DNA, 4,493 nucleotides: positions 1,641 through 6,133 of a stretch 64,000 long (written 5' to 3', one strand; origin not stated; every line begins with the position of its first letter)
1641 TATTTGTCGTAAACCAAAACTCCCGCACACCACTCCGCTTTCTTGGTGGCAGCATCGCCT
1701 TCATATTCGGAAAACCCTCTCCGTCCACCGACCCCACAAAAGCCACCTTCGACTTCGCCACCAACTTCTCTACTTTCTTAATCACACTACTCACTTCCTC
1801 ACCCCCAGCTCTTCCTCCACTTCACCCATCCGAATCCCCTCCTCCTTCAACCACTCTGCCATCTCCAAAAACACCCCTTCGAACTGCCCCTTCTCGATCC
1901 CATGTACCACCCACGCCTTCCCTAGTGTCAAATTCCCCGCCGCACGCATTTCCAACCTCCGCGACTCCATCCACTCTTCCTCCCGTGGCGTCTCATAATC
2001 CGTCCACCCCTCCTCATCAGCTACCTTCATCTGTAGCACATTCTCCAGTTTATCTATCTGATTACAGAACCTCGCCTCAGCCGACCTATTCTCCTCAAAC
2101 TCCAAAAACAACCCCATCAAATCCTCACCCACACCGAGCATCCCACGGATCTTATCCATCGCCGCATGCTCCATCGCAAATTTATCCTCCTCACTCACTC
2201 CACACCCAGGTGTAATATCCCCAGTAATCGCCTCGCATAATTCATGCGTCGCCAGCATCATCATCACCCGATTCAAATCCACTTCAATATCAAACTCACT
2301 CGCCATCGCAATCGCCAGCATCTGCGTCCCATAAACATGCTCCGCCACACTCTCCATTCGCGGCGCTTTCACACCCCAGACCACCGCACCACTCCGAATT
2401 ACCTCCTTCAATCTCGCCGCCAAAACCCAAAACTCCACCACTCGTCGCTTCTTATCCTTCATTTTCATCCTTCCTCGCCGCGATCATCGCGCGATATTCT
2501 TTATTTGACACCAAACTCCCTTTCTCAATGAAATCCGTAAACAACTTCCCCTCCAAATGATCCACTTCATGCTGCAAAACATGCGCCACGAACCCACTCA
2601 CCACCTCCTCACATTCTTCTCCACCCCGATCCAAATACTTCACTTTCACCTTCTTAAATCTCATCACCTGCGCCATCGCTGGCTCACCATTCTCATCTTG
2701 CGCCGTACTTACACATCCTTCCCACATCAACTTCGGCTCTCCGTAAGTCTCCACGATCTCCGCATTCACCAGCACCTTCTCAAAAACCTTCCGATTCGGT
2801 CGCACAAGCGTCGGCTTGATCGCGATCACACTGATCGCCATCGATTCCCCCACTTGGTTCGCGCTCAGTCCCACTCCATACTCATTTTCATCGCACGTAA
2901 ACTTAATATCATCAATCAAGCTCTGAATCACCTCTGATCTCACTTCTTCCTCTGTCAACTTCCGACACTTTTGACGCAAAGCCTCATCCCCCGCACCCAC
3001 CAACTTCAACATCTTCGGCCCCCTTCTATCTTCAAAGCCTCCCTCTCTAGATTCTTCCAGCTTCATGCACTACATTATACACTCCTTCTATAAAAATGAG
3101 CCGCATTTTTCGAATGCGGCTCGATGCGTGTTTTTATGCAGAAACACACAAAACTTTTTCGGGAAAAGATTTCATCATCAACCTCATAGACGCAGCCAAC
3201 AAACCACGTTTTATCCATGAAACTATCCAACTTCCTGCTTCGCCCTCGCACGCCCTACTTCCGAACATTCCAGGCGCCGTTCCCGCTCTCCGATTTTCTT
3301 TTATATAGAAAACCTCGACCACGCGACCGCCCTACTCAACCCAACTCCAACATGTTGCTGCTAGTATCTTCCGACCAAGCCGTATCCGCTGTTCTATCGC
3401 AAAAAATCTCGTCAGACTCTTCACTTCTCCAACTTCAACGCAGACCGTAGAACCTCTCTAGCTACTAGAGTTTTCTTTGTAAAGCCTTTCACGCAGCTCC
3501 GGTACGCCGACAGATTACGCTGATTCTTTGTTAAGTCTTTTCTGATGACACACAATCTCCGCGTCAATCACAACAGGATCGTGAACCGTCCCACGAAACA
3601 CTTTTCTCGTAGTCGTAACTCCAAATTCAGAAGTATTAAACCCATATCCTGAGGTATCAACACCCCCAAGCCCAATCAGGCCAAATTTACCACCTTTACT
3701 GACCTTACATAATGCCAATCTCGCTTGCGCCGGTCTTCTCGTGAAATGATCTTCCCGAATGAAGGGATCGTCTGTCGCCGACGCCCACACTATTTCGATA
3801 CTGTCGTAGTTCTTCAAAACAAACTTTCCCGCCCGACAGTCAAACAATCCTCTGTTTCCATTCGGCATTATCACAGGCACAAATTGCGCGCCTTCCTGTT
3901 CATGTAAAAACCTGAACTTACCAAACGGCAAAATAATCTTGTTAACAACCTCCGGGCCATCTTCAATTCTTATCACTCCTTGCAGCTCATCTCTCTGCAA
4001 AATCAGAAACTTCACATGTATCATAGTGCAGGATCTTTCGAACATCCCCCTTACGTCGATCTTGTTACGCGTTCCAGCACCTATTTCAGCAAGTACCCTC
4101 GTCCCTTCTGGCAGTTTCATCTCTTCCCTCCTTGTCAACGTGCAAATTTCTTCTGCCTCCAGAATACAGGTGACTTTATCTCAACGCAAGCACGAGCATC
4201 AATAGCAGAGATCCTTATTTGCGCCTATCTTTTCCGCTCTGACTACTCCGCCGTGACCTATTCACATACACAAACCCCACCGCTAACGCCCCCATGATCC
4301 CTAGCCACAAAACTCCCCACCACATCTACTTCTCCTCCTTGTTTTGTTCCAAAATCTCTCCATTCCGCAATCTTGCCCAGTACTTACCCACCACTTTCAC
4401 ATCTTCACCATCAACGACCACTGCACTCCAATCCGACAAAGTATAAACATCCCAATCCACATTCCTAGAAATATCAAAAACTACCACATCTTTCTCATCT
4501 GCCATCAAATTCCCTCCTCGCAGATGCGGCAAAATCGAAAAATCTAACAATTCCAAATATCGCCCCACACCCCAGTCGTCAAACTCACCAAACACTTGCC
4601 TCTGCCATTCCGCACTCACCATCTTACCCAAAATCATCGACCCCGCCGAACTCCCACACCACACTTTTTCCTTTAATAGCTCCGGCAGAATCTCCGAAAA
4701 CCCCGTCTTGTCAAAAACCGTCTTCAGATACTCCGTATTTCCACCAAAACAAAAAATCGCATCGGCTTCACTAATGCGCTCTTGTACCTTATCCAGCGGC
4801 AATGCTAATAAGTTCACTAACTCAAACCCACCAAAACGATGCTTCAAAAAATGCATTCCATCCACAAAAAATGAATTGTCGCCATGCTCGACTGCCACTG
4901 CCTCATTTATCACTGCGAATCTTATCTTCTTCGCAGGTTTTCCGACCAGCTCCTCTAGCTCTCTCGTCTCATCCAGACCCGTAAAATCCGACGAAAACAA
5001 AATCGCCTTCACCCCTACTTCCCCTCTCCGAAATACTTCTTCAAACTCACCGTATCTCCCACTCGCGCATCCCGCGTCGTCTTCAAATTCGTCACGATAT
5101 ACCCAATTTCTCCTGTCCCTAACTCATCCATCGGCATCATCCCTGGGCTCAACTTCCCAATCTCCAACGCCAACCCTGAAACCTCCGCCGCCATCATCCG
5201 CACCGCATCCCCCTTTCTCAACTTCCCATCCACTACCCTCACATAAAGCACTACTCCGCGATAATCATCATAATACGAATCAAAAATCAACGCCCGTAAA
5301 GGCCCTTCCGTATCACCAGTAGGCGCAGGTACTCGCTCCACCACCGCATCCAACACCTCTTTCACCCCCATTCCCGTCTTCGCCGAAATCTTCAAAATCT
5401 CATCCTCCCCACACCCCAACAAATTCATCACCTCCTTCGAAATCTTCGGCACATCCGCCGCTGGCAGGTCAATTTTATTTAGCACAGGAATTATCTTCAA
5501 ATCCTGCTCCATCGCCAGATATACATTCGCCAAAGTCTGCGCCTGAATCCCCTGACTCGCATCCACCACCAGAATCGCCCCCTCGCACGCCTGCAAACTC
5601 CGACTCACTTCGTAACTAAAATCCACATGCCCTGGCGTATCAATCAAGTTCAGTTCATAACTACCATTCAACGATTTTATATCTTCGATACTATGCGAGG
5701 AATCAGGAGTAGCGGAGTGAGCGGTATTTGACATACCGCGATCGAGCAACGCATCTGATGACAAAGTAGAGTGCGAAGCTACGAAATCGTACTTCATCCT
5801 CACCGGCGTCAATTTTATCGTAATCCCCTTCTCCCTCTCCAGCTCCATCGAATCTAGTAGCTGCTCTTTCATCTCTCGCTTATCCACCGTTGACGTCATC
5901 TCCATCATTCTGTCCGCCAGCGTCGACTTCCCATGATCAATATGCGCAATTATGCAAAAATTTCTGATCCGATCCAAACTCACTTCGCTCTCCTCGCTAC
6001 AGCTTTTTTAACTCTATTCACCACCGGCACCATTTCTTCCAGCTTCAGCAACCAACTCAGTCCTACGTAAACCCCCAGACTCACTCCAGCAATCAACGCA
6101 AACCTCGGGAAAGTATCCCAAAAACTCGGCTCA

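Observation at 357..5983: lepA (EF4) is split at the domain II/III linker into two ORFs separated by 3.7 kb of other genes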

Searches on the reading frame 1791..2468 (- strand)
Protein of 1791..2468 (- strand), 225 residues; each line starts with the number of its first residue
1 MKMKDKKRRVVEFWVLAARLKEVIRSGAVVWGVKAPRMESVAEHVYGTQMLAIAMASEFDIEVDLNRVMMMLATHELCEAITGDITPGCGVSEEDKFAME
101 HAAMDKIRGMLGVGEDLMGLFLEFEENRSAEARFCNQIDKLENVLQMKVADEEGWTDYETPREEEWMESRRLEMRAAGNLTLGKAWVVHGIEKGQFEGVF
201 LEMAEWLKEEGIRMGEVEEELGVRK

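Call 5: search_protein_families(library=pfam, proteins=[window:1791-2468:-])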
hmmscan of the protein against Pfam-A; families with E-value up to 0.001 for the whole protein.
window:1791-2468:- (225 aa): 2 families
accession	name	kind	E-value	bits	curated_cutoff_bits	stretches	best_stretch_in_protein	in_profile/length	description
PF13023.12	HD_3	-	2.2e-32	112.7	22.5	1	18-167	2-151/165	HD domain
PF12917.13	YfbR-like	-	4.1e-06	27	25.9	1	13-87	2-76/182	5'-deoxynucleotidase YfbR-like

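Call 67: search_protein_families(library=ncbifam, proteins=[window:1791-2468:-], max_evalue=0.001)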
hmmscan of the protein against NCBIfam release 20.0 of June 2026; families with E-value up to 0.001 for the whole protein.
window:1791-2468:- (225 aa): 0 families

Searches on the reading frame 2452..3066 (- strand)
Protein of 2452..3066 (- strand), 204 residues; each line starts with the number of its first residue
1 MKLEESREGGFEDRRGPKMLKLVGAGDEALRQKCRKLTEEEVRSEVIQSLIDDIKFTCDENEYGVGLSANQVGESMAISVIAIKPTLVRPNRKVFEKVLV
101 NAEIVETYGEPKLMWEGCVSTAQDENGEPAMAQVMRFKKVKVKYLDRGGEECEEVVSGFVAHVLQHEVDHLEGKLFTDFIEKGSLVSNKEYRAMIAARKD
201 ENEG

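Call 5: search_protein_families(library=pfam, proteins=[window:2452-3066:-])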
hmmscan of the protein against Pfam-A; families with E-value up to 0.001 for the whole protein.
window:2452-3066:- (204 aa): 1 family
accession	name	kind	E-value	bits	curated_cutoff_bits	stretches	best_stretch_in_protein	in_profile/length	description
PF01327.26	Pep_deformylase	-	2.9e-36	124.8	22.8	1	20-182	2-152/156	Polypeptide deformylase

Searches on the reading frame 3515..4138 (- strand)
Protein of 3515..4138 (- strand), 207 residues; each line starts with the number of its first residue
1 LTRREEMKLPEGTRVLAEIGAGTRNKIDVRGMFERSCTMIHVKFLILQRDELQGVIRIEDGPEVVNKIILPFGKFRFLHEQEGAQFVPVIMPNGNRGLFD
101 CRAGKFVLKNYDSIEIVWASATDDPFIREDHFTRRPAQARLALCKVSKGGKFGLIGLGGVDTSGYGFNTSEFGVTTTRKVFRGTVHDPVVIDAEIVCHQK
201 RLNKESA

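Call 5: search_protein_families(library=pfam, proteins=[window:3515-4138:-])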
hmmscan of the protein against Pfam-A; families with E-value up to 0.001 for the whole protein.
window:3515-4138:- (207 aa): 0 families

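Call 67: search_protein_families(library=ncbifam, proteins=[window:3515-4138:-], max_evalue=0.001)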
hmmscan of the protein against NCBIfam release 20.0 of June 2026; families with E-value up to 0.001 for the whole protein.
window:3515-4138:- (207 aa): 0 families

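Call 68: search_protein_families(library=phrogs, proteins=[window:3515-4138:-], max_evalue=0.01)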
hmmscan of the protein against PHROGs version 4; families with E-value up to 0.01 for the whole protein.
window:3515-4138:- (207 aa): 0 families

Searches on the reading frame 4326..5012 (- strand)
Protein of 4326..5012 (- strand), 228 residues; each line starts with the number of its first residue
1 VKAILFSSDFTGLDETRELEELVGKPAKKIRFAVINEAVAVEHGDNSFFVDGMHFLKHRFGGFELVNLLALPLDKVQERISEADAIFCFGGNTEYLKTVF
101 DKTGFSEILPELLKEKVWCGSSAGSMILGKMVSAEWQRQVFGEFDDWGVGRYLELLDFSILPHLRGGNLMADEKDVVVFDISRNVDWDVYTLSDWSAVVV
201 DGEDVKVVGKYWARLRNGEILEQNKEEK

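Call 5: search_protein_families(library=pfam, proteins=[window:4326-5012:-])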
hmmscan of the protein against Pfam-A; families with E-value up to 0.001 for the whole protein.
window:4326-5012:- (228 aa): 1 family
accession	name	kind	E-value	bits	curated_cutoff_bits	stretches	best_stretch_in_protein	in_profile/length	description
PF03575.23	Peptidase_S51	-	3.8e-15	56.6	23.9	1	19-207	22-205/206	Peptidase family S51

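Call 67: search_protein_families(library=ncbifam, proteins=[window:4326-5012:-], max_evalue=0.001)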
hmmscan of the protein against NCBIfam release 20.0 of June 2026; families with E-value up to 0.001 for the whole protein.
window:4326-5012:- (228 aa): 1 family
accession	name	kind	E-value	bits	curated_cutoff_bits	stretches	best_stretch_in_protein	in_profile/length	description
NF003642.0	PRK05282.1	equivalog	0.00012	21.7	156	1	77-132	74-130/233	dipeptidase PepE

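Call 68: search_protein_families(library=phrogs, proteins=[window:4326-5012:-], max_evalue=0.01)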
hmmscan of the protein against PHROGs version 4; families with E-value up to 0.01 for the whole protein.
window:4326-5012:- (228 aa): 0 families

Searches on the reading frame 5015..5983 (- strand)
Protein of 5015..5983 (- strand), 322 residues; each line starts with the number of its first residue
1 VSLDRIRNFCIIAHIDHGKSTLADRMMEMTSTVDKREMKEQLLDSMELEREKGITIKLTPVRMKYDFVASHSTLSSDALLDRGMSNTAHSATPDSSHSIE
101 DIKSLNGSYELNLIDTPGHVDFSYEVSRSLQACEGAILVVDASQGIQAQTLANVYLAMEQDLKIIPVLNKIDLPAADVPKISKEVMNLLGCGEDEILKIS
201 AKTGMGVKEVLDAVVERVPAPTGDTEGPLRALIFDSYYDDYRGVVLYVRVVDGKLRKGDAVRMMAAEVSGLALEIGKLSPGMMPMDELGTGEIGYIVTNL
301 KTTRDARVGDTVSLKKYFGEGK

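Call 5: search_protein_families(library=pfam, proteins=[window:5015-5983:-])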
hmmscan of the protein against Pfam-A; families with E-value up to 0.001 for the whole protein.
window:5015-5983:- (322 aa): 6 families
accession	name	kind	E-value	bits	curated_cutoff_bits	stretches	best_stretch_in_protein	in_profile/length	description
PF00009.33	GTP_EFTU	-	5.6e-55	186.3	26.5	1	5-219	2-187/188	Elongation factor Tu GTP binding domain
PF03144.31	GTP_EFTU_D2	-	7.5e-13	49.2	30.3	1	243-312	1-72/73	Elongation factor Tu domain 2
PF22042.2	EF-G_D2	-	1.2e-05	25.8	27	1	228-265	1-38/84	Elongation factor G domain 2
PF01926.29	MMR_HSR1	-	6.6e-05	23.4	21.9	0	102-170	39-113/113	50S ribosome-binding GTPase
PF00071.28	Ras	-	0.00015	21.8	21.6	1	95-218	34-160/162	Ras family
PF10662.15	PduV-EutP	-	0.00084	19.6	21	0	111-212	38-139/143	Ethanolamine utilisation - propanediol utilisation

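Call 42: find_homologous_proteins(query=window:5015-5983:-, max_evalue=1e-10)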
Query window:5015-5983:- (322 aa): 8000 proteins with E <= 1e-10 among 8000 candidates; the best 120 are listed.
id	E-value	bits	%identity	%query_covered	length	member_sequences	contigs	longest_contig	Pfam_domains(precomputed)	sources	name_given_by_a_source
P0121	5.2e-205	698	100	100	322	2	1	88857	PF00009.34,PF03144.32,PF22042.3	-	-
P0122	3.2e-153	528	78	99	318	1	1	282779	PF00009.34,PF03144.32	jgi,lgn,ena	-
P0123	1.2e-148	513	70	100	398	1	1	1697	PF00009.34,PF03144.32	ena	-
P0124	1.9e-145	502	75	100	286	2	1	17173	PF00009.34,PF03144.32,PF00071.29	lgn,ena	-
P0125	2.2e-144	499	73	98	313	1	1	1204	PF00009.34,PF03144.32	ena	-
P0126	1.3e-143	496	74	99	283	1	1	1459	PF01926.30,PF00009.34,PF03144.32,PF00071.29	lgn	-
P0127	1.4e-143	496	72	99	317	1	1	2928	PF00009.34,PF03144.32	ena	-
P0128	1.9e-143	495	73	98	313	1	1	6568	PF00009.34,PF03144.32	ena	-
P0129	2.5e-143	495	73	98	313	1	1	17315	PF00009.34,PF03144.32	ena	-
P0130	3.5e-143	495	73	98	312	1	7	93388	PF00009.34,PF03144.32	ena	-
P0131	5.2e-143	494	74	98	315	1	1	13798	PF00009.34,PF03144.32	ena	-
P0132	5.2e-143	494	73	98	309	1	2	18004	PF00009.34,PF03144.32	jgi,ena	-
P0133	5.4e-143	494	72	99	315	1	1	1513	PF00009.34,PF03144.32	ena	-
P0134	7.2e-143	494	73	98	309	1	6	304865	PF00009.34,PF03144.32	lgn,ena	-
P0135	8.4e-143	493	74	98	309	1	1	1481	PF00009.34,PF03144.32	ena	-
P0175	1.9e-141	489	72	98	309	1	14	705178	PF00009.34,PF03144.32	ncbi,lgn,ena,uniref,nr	ncbi:GTP-binding protein LepA [Candidatus Nanosynbacter lyticus]|uniref:GTP-binding protein LepA n=1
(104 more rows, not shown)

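Call 43: find_encoding_contigs(protein=P0175, flank=10000, max_places=2)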
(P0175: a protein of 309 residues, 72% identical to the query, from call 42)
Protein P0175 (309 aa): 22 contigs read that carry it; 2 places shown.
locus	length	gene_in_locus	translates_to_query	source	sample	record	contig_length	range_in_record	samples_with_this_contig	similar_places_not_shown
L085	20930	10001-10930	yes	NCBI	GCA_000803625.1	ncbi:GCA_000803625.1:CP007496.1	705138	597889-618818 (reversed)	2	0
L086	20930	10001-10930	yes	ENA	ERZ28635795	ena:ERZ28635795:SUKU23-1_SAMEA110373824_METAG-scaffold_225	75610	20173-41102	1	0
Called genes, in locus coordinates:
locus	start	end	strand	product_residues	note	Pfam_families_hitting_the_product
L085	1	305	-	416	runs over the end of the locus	PF01225:Mur_ligase, PF08245:Mur_ligase_M, PF02875:Mur_ligase_C (weak)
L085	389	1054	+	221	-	-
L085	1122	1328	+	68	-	-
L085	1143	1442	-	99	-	-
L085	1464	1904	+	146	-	-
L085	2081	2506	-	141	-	-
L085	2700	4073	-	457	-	PF00890:FAD_binding_2 (faint), PF07992:Pyr_redox_2, PF13738:Pyr_redox_3 (faint), PF00070:Pyr_redox, PF02852:Pyr_redox_dim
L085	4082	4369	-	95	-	-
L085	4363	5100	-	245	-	-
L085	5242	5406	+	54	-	-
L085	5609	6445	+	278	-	PF01171:ATP_bind_3, PF01507:PAPS_reduct (weak)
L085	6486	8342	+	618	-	PF06480:FtsH_ext (faint), PF06068:TIP49 (faint), PF00004:AAA, PF07728:AAA_5 (faint), PF17862:AAA_lid_3, PF01434:Peptidase_M41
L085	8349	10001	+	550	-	PF03023:MurJ, PF01554:MatE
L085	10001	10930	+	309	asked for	PF00009:GTP_EFTU, PF03144:GTP_EFTU_D2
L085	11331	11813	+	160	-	-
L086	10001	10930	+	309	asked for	PF00009:GTP_EFTU, PF03144:GTP_EFTU_D2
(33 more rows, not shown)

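Call 52: search_solved_structures(query=window:5015-5983:-, max_evalue=1e-20, show_alignments=1)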
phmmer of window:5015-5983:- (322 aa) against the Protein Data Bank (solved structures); distinct sequences matched with E-value up to 1e-20: 47.
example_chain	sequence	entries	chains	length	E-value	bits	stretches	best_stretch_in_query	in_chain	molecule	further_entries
2ywe_A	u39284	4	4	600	2.5e-97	329.2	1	107-314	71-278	GTP-binding protein lepA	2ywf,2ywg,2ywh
3deg_C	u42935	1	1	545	1.2e-88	300.6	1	105-316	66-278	GTP-binding protein lepA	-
3cb4_D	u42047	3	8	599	1.7e-88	300.2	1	105-316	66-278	GTP-binding protein lepA | Elongation factor 4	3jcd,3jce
5imq_B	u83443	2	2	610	3.9e-85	289.2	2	108-314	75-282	Elongation factor 4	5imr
4w2e_y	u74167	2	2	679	9.4e-85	287.9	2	108-314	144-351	50S ribosomal protein L9, Elongation factor 4 | GDPCP fused to the N-terminus of the ribosomal protein L9,Elongation factor 4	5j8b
8ewh_A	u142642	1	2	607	9.7e-32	113.9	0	108-280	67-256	50S ribosomal subunit assembly factor BipA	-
5a9z_CA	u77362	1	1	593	1.4e-31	113.4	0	104-299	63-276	BipA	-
5aa0_BZ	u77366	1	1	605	2.3e-31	112.7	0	104-297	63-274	GTP-binding protein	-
5a9v_A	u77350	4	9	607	2.7e-31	112.4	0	108-297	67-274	GTP-BINDING PROTEIN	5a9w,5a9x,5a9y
4zci_A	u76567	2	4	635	2.8e-31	112.4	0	108-297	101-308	GTP-binding protein TypA/BipA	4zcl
4zcm_A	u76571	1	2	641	2.9e-31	112.3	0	108-297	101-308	GTP-binding protein TypA/BipA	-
8hl1_AEFG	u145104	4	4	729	6e-27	98.2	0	108-186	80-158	Elongation factor 2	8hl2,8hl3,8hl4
9ou7_DC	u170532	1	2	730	6.4e-25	91.5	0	106-198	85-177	Elongation factor 2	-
2bm1_A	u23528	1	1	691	1.2e-24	90.6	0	109-191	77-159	ELONGATION FACTOR G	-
4w29_AY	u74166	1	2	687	2e-24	89.9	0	109-191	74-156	Elongation factor G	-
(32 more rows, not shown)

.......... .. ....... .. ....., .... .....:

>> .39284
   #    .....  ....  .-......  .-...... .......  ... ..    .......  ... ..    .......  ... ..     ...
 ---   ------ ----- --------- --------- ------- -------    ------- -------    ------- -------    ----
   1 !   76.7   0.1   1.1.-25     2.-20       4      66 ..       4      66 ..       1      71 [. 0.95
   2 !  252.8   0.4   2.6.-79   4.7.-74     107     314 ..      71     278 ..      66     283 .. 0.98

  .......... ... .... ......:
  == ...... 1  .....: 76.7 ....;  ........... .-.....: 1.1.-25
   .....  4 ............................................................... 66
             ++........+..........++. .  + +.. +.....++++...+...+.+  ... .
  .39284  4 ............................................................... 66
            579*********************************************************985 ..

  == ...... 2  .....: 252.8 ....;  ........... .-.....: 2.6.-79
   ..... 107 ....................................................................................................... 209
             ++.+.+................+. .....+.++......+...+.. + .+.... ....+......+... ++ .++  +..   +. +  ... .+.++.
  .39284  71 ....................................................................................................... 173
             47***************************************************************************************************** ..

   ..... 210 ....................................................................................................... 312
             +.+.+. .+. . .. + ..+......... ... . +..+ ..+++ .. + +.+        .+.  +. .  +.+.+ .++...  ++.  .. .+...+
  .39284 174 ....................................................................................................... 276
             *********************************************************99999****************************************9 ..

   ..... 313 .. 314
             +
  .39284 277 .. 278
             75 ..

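Call 67: search_protein_families(library=ncbifam, proteins=[window:5015-5983:-], max_evalue=0.001)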
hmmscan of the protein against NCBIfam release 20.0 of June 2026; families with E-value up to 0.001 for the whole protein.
window:5015-5983:- (322 aa): 41 families (the best 25 are shown)
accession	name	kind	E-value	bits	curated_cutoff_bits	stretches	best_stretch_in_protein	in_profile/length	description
TIGR01393.1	lepA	equivalog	5.9e-123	411.3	533.9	2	107-315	68-276/595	translation elongation factor 4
TIGR01394.1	TypA_BipA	equivalog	5.5e-49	166.9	757.3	2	109-313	64-285/594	translational GTPase TypA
NF012153.1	tet_protect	equivalog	8.4e-37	126.7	775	3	109-189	65-145/614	tetracycline resistance ribosomal protection protein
NF007583.0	PRK10218.1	equivalog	1.2e-32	112.7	1260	2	108-278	67-254/607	ribosome-dependent GTPase TypA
TIGR00484.1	EF-G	equivalog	4.1e-31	107.8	659.4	1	1-190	5-156/691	elongation factor G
TIGR00490.1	aEF-2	equivalog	4.5e-29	101.1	738.45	2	108-173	85-150/720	elongation factor EF-2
NF000120.3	47473_otr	exception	7.6e-29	100.8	900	3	107-189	65-147/608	tetracycline resistance ribosomal protection protein Otr(A)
NF033148.1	tet_protect_M_W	exception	2.1e-27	95.8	1100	3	108-189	67-148/639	TetM/TetW/TetO/TetS family tetracycline resistance ribosomal protection protein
NF009381.0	PRK12740.1-5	subfamily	6.7e-27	94.2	583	3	108-190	73-155/692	elongation factor G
NF001964.0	PRK00741.1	equivalog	3.4e-23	81.9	473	2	109-189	81-161/529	peptide chain release factor 3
TIGR00487.1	IF-2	equivalog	7.6e-23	81.1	424.4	1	110-263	136-296/587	translation initiation factor IF-2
TIGR00231.1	small_GTP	domain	3.5e-20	72.4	42.5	1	7-214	4-162/164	GTP-binding protein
NF012154.0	tet_protect_Q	exception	4.4e-20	71.5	1425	1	110-178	69-137/638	tetracycline resistance ribosomal protection protein Tet(Q)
NF012155.1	tet_protect_M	exception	4.5e-20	71.4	1420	1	110-186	69-145/639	tetracycline resistance ribosomal protection protein Tet(M)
NF008969.0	PRK12317.1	subfamily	1.5e-19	69.9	502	2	108-311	84-306/426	elongation factor 1-alpha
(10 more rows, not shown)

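Call 70: predict_structure(alignment_id=A1)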
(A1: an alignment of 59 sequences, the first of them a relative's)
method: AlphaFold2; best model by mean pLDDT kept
length: 322 residues; sequences in the alignment: 59
mean_pLDDT: 52.6   pTM: 0.57
mean pLDDT of the five models: 52.6, 47.7, 45.2, 41.9, 34.2
residues with pLDDT >= 90: 2; 70-90: 75; 50-70: 67; < 50: 178
segments of 3 or more residues with pLDDT < 50: 1-7, 34-61, 70-104, 116-129, 131-134, 223-254, 262-269, 273-322
pLDDT, mean of each block of 10 residues (from residue 1): 43 63 74 45 36 36 60 38 29 29 50 51 46 62 71 69 83 76 84 88 85 75 45 37 38 51 46 45 42 32 27 29 30
secondary structure, 60 per line:
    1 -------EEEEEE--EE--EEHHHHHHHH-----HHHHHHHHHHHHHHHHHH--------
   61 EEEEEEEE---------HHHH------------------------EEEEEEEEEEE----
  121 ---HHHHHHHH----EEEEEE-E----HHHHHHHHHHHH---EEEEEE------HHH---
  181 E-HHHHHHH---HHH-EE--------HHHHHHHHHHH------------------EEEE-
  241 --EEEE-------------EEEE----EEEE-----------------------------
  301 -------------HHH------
elements in order: E8-13 H22-29 H35-52 E61-68 H78-81 E106-116 H124-131 E136-141 H148-159 E163-168 H183-189 H207-217 E236-239 E243-246 E260-263 E268-271
